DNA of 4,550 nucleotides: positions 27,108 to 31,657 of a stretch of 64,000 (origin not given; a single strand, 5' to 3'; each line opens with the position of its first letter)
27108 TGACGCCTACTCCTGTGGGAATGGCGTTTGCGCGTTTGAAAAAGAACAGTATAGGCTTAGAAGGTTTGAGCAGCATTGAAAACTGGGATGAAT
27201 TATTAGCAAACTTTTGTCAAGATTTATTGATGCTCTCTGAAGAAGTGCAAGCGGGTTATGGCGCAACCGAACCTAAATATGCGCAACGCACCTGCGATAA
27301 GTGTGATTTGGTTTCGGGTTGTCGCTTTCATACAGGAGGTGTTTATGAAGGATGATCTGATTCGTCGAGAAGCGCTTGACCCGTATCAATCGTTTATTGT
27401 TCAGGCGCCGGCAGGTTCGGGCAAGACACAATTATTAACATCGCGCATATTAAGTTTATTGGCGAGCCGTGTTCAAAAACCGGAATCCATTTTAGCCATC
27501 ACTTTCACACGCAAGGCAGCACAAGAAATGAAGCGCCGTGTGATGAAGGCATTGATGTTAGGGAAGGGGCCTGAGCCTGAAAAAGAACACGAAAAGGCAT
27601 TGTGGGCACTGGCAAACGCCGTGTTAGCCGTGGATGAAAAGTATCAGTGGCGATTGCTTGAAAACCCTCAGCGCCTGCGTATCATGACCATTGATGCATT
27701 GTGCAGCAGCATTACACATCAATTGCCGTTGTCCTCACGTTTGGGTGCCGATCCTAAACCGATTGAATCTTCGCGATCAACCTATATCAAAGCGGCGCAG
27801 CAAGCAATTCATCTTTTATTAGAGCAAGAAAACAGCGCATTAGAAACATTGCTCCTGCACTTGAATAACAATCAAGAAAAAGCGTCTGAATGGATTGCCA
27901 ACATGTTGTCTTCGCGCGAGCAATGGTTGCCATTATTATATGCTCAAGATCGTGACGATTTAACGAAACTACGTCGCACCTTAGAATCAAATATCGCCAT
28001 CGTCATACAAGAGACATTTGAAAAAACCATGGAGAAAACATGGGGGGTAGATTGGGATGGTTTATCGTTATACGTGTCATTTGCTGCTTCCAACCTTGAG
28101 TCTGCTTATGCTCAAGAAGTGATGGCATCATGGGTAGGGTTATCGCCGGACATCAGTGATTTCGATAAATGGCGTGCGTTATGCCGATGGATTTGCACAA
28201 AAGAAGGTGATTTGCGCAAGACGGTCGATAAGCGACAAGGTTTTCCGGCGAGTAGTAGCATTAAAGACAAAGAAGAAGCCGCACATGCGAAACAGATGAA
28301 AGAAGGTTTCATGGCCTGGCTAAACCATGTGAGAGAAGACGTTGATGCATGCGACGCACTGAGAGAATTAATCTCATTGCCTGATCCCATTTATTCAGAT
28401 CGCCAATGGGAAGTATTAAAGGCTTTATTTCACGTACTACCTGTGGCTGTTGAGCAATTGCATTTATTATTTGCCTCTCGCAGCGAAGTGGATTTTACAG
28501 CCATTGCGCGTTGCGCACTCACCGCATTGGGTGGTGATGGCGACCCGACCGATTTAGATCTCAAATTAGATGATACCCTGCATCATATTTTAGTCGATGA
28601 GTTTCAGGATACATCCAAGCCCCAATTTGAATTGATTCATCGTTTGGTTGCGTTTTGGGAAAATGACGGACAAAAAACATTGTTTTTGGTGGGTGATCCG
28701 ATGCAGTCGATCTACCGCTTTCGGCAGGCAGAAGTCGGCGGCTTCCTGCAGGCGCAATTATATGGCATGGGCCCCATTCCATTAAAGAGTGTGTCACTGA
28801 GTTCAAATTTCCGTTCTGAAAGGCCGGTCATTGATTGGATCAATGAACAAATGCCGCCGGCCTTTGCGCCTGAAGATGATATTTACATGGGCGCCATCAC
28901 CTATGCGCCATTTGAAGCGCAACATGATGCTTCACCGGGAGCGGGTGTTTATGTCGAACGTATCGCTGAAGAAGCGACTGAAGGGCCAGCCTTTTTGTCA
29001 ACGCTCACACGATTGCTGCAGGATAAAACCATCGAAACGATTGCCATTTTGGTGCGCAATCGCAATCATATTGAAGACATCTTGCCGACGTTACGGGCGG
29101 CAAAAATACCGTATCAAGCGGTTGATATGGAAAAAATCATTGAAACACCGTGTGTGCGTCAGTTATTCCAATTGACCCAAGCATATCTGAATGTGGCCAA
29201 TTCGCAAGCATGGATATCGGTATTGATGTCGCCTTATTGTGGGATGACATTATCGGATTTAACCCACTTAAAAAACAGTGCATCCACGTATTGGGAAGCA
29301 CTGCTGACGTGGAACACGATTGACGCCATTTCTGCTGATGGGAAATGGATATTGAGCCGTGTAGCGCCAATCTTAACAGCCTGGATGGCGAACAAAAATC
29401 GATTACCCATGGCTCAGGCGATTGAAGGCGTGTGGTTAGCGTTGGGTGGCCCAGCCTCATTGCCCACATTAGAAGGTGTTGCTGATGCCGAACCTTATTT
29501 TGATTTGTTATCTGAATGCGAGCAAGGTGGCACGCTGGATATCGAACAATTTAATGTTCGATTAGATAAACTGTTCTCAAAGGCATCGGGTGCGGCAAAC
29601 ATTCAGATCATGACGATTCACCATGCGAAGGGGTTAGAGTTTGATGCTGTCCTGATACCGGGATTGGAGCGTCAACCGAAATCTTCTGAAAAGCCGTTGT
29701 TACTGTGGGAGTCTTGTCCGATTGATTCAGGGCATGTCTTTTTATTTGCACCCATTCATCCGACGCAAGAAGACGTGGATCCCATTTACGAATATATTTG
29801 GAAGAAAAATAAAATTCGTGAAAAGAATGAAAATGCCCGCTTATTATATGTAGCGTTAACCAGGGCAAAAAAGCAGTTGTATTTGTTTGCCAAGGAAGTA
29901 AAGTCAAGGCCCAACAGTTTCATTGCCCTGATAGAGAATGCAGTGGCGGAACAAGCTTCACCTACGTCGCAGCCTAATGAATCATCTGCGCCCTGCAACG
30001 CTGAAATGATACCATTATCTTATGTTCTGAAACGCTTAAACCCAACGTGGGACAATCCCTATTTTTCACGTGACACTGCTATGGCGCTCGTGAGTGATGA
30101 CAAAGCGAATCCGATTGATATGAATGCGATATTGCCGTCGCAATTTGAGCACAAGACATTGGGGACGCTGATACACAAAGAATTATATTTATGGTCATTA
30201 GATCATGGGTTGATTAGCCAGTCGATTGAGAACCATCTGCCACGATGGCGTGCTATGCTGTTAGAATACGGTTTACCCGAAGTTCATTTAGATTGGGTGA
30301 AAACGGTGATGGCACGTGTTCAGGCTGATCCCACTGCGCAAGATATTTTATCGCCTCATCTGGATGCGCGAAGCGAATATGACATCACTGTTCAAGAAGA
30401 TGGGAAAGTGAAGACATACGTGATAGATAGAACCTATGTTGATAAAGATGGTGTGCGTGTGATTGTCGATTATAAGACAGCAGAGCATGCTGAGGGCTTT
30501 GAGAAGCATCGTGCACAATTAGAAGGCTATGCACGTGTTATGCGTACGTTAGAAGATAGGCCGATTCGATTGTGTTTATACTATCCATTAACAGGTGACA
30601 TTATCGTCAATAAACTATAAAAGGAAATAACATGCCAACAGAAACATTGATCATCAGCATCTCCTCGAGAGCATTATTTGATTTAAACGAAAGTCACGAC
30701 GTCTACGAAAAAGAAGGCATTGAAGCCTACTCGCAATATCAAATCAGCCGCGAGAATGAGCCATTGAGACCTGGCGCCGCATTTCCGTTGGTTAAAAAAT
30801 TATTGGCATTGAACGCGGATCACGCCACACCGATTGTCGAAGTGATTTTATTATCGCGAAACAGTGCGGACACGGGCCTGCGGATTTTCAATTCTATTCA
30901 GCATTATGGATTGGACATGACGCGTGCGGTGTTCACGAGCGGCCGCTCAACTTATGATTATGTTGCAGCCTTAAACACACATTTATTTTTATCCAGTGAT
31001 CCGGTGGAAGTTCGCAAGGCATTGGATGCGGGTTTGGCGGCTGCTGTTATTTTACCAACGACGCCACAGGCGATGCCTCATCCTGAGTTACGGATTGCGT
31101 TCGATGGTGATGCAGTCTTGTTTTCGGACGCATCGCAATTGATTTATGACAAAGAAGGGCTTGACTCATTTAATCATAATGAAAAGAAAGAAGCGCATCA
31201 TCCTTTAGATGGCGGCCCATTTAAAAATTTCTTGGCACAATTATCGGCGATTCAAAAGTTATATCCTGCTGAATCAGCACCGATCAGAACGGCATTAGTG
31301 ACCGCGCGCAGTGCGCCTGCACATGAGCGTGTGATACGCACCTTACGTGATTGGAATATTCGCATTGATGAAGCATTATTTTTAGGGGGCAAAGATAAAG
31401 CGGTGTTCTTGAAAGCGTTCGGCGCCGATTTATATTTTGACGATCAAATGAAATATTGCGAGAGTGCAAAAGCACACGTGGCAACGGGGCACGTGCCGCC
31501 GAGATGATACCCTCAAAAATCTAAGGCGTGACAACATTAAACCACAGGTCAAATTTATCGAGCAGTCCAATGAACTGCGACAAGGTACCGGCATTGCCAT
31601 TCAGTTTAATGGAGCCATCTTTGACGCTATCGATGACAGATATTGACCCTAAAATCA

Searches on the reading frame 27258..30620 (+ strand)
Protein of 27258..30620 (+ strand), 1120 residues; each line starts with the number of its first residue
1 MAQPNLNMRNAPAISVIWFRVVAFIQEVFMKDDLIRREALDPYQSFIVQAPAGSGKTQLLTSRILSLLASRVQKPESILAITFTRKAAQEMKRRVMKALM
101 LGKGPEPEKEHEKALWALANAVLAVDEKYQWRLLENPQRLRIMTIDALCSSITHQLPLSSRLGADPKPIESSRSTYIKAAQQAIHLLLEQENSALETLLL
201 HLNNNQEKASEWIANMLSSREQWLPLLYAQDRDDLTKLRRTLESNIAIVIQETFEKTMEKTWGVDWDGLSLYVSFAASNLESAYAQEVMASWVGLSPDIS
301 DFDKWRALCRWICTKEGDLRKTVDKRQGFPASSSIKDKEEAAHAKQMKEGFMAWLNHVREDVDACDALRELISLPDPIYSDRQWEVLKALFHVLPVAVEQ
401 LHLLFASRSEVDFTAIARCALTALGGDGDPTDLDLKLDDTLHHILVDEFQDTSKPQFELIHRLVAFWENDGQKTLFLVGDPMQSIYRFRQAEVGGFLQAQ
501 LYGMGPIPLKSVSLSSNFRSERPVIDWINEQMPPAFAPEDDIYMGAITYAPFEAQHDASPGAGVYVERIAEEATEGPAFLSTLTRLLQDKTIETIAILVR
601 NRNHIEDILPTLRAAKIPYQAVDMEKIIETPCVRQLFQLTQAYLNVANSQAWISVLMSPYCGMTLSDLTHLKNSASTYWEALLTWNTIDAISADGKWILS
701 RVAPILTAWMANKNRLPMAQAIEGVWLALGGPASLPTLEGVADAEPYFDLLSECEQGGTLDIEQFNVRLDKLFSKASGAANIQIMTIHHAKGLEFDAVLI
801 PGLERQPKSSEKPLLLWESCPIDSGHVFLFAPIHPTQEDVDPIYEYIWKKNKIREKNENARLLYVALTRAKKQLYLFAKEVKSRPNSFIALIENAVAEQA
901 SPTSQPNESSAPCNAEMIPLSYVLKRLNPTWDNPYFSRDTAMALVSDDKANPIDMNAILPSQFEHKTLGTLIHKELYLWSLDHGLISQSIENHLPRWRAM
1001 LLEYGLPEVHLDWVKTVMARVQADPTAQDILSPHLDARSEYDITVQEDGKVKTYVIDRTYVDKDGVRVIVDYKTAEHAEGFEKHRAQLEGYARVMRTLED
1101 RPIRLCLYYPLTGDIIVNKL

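Call 5: search_protein_families(library=pfam, proteins=[window:27258-30620:+])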
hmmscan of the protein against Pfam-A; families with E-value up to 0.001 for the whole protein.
window:27258-30620:+ (1120 aa): 7 families
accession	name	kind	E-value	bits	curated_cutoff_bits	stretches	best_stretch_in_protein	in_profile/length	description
PF00580.27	UvrD-helicase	-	6.3e-42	144.6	23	2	43-275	13-197/271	UvrD/REP helicase N-terminal domain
PF13361.12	UvrD_C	-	5.8e-30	105.3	25.6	2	780-877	285-346/350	UvrD-like helicase C-terminal domain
PF13245.12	AAA_19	-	2.3e-15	57.4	25.1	2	45-127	13-98/134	AAA domain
PF13538.12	UvrD_C_2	-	3.5e-11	43.2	27.4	1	856-876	31-51/52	UvrD-like helicase C-terminal domain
PF01443.25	Viral_helicase1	-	7.8e-08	32.8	21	0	47-103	2-55/228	Viral superfamily 1 RNA helicase core domain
PF05729.18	NACHT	-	0.00042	20.6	26.7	0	47-146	4-88/167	NACHT domain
PF12705.13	PDDEXK_1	-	0.00082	19.8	22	1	960-1103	29-182/247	PD-(D/E)XK nuclease superfamily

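Call 32: search_protein_families(library=ncbifam, proteins=[window:27258-30620:+], max_evalue=0.001)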
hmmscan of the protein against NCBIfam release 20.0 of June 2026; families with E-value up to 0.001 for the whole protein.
window:27258-30620:+ (1120 aa): 16 families
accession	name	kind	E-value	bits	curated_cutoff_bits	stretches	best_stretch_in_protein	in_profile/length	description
NF010485.0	PRK13909.1-2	equivalog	1.9e-65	221.7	650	3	366-634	257-515/909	RecB-like helicase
TIGR02784.1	addA_alphas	equivalog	2.5e-63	214.9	860.75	2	37-530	4-491/1138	double-strand break repair helicase AddA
TIGR02785.1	addA_Gpos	equivalog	5.7e-52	176.8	707.65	3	334-529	287-477/1234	helicase-exonuclease AddAB subunit AddA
TIGR00609.1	recB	equivalog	5.7e-51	173.8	696.05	3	591-889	543-823/1175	exodeoxyribonuclease V subunit beta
NF010487.0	PRK13909.1-4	equivalog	1.4e-50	172.5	759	3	410-640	297-523/924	RecB-like helicase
TIGR01073.1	pcrA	equivalog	3.2e-43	148.1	911.2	3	46-152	20-92/725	DNA helicase PcrA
TIGR01075.1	uvrD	equivalog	1.3e-33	116.3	1144.45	2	41-100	15-74/715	DNA helicase II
TIGR01074.1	rep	equivalog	1.4e-32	112.8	951.45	2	47-101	18-72/668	DNA helicase Rep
NF008743.0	PRK11773.1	equivalog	9e-31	107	965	2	439-805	212-577/720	DNA helicase II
NF008276.0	PRK11054.1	equivalog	5.8e-29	101.1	543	2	44-99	210-265/684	DNA helicase IV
NF010484.0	PRK13909.1-1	equivalog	5.1e-27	94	1074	3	44-153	6-122/945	RecB-like helicase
NF010486.0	PRK13909.1-3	equivalog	3.5e-26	91.5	1109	3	435-531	325-422/921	RecB-like helicase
NF008172.0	PRK10919.1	equivalog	1.8e-19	69.5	1168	2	47-99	19-71/673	DNA helicase Rep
NF008128.0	PRK10876.1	equivalog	1.6e-17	62.5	1697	1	444-530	381-459/1181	exodeoxyribonuclease V subunit beta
NF041464.1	HelD_BACSU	equivalog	3e-09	35.4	419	1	438-533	544-631/779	RNA polymerase recycling motor HelD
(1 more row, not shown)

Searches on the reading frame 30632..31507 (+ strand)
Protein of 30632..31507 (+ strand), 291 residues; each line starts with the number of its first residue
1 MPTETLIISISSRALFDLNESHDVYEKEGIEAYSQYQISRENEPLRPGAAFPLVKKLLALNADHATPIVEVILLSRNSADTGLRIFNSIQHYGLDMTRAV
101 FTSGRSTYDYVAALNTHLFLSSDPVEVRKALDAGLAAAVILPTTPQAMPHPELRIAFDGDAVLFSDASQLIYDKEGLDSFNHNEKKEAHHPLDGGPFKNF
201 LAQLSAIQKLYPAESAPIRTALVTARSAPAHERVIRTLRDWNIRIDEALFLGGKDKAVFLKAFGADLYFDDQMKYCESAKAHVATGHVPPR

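Call 5: search_protein_families(library=pfam, proteins=[window:30632-31507:+])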
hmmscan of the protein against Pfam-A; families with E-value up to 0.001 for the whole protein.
window:30632-31507:+ (291 aa): 1 family
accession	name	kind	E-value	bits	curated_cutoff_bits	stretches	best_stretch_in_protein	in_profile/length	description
PF06189.17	5-nucleotidase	-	4.2e-125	417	28.2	1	4-289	7-296/302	5'-nucleotidase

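Call 63: list_cluster_members(proteins=[window:30632-31507:+, window:20492-21709:-, window:19149-20489:+, window:17798-19006:-, window:16258-17664:+, window:14058-16070:-, window:23277-24797:+, window:23301-24797:+, window:23424-24797:+, window:23460-24797:+])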
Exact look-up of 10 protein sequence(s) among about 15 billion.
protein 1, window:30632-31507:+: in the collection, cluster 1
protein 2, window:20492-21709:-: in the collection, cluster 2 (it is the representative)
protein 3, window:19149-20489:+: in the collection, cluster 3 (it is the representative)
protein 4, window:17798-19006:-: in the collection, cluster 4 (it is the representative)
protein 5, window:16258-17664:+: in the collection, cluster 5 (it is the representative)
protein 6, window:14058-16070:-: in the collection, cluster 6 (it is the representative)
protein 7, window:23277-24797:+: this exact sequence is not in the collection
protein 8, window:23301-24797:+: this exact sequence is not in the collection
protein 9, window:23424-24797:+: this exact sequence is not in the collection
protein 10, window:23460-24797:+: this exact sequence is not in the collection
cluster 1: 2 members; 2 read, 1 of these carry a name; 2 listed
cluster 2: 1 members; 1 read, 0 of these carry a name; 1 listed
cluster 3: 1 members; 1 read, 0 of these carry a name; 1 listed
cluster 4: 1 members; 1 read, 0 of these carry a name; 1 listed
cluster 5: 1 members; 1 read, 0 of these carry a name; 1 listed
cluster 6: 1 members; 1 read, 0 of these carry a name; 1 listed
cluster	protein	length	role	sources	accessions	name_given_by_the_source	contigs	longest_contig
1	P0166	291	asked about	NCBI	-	-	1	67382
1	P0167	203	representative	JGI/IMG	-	5'-nucleotidase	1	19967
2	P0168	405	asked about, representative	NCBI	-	-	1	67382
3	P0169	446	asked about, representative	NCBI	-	-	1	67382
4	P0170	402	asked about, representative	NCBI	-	-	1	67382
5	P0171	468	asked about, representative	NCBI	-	-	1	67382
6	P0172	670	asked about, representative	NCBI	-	-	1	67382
